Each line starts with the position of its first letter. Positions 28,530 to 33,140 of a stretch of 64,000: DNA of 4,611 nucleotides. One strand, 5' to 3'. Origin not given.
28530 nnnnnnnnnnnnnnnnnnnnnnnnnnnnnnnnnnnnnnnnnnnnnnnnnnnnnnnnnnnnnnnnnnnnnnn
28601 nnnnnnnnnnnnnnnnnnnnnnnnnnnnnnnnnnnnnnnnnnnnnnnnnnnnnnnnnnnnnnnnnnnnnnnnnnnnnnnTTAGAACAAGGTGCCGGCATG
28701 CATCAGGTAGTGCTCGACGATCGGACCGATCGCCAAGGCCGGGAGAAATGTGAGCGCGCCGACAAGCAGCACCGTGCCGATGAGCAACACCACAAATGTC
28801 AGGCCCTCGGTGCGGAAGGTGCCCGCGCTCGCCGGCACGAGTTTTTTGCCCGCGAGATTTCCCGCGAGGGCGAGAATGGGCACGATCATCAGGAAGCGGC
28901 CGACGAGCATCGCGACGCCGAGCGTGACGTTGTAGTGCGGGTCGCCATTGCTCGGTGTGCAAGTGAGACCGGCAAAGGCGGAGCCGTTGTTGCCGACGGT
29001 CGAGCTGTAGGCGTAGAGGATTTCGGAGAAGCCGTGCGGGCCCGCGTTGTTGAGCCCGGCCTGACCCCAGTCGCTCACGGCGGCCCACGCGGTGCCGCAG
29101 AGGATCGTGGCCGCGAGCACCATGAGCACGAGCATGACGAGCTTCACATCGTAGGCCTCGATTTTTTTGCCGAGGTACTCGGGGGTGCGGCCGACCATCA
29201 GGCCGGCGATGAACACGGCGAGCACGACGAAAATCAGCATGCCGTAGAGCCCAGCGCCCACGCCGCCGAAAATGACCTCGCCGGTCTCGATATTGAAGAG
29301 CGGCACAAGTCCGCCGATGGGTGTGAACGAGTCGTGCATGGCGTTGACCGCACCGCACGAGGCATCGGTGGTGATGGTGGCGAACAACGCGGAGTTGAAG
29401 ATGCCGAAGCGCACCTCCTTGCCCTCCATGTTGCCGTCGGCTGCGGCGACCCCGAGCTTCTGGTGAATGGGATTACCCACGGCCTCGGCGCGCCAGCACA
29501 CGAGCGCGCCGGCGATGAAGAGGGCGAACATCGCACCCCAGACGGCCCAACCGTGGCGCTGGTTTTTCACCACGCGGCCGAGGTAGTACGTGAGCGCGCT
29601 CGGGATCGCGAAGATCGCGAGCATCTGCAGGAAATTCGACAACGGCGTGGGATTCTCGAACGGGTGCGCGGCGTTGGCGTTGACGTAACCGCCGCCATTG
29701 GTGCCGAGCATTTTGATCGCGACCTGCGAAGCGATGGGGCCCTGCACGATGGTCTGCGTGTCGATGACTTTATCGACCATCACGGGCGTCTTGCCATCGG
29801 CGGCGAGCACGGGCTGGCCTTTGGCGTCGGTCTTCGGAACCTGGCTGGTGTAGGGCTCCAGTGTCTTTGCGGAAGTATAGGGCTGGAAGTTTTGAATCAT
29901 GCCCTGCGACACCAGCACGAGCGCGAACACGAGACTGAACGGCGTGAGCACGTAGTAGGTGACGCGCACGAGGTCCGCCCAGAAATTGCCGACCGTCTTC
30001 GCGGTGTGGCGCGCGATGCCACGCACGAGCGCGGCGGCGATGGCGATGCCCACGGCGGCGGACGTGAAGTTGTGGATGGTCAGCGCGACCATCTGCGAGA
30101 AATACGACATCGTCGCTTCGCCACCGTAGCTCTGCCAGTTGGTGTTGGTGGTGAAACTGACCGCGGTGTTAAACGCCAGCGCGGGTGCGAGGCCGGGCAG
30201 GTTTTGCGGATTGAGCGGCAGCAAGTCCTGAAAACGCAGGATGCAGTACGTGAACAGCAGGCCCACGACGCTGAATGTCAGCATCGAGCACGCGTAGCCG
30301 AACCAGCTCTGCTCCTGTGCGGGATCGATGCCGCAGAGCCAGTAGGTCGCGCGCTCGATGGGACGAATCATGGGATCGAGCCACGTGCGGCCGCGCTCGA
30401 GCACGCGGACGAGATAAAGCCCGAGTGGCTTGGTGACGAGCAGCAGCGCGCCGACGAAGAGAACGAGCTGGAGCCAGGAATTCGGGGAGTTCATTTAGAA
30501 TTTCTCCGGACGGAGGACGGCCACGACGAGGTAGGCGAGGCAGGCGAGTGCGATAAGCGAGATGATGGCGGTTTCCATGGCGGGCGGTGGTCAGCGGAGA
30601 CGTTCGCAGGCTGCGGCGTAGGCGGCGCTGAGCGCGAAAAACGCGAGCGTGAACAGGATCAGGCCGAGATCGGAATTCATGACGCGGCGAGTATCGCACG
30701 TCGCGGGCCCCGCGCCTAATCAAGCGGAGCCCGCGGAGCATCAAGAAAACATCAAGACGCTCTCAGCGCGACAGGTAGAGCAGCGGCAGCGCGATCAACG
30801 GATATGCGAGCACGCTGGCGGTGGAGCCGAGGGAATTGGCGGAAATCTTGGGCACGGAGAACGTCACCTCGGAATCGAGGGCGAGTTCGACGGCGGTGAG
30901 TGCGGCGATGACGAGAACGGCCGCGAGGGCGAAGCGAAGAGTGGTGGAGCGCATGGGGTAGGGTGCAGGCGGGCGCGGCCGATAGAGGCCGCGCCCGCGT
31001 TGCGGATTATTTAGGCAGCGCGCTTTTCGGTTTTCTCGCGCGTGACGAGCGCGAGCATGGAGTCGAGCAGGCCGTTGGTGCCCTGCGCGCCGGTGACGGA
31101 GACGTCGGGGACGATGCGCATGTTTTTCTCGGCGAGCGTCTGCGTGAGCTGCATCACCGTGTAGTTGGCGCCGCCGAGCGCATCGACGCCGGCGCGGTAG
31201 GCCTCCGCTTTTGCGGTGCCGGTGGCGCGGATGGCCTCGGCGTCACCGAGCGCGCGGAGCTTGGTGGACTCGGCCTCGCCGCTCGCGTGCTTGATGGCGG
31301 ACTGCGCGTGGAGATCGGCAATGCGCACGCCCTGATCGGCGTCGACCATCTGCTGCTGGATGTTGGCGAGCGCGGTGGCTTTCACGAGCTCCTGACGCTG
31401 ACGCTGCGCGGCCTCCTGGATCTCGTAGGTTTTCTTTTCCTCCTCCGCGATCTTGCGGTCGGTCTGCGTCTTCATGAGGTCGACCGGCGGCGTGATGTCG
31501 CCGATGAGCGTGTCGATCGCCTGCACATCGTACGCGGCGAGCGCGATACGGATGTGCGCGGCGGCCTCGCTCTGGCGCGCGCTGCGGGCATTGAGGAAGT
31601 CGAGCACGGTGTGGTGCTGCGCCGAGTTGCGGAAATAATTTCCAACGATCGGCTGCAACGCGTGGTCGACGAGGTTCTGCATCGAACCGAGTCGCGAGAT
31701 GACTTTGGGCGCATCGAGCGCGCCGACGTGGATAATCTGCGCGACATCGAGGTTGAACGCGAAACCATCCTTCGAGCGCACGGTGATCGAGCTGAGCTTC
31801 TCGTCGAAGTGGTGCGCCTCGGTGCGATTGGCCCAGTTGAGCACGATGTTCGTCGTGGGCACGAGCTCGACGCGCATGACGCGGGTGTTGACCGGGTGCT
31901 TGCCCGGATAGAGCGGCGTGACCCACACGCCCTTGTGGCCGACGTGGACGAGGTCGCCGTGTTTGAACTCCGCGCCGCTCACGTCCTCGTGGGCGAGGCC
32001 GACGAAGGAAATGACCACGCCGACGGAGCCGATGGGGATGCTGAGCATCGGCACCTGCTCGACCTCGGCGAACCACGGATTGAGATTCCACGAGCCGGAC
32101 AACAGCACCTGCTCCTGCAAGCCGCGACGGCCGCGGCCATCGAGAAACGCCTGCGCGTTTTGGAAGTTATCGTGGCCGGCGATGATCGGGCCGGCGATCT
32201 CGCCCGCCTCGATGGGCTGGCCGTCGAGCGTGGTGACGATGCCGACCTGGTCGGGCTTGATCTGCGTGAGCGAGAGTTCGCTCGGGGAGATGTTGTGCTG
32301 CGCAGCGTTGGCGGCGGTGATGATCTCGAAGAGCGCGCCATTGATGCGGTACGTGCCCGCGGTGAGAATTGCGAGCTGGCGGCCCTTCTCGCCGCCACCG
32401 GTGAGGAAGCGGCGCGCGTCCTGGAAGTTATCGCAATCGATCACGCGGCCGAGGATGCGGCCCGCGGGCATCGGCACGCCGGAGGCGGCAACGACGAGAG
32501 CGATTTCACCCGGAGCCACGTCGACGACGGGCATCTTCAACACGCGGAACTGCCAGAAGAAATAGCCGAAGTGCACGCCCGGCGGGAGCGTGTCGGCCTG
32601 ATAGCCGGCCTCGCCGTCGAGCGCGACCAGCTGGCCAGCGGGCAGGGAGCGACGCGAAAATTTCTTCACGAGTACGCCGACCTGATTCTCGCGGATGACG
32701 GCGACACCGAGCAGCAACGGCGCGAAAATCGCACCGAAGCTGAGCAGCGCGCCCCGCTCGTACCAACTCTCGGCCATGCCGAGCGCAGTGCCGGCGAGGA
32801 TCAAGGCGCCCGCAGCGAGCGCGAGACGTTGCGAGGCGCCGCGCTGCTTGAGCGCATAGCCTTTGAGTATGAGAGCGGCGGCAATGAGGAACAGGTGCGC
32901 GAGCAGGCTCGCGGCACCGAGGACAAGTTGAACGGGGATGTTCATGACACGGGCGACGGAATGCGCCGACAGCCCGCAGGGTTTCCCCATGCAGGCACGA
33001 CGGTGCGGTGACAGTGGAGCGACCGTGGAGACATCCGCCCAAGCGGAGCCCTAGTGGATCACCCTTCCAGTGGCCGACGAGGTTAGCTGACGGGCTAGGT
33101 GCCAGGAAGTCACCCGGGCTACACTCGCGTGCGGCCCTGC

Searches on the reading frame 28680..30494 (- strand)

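Call 63: search_protein_families(library=pfam, proteins=[window:28680-30494:-], max_evalue=0.00001)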
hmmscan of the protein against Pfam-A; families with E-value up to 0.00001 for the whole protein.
window:28680-30494:- (604 aa): 1 family
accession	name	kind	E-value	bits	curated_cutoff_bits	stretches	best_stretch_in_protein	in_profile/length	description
PF03814.21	KdpA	-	1.3e-232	773.3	22.6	1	12-595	2-547/548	Potassium-transporting ATPase A subunit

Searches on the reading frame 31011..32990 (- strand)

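Call 63: search_protein_families(library=pfam, proteins=[window:31011-32990:-], max_evalue=0.00001)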
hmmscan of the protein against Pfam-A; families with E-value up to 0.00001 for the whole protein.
window:31011-32990:- (659 aa): 1 family
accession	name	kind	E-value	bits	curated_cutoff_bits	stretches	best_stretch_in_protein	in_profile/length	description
PF01145.31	Band_7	-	2.2e-24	86.9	23.6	1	339-533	19-174/176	SPFH domain / Band 7 family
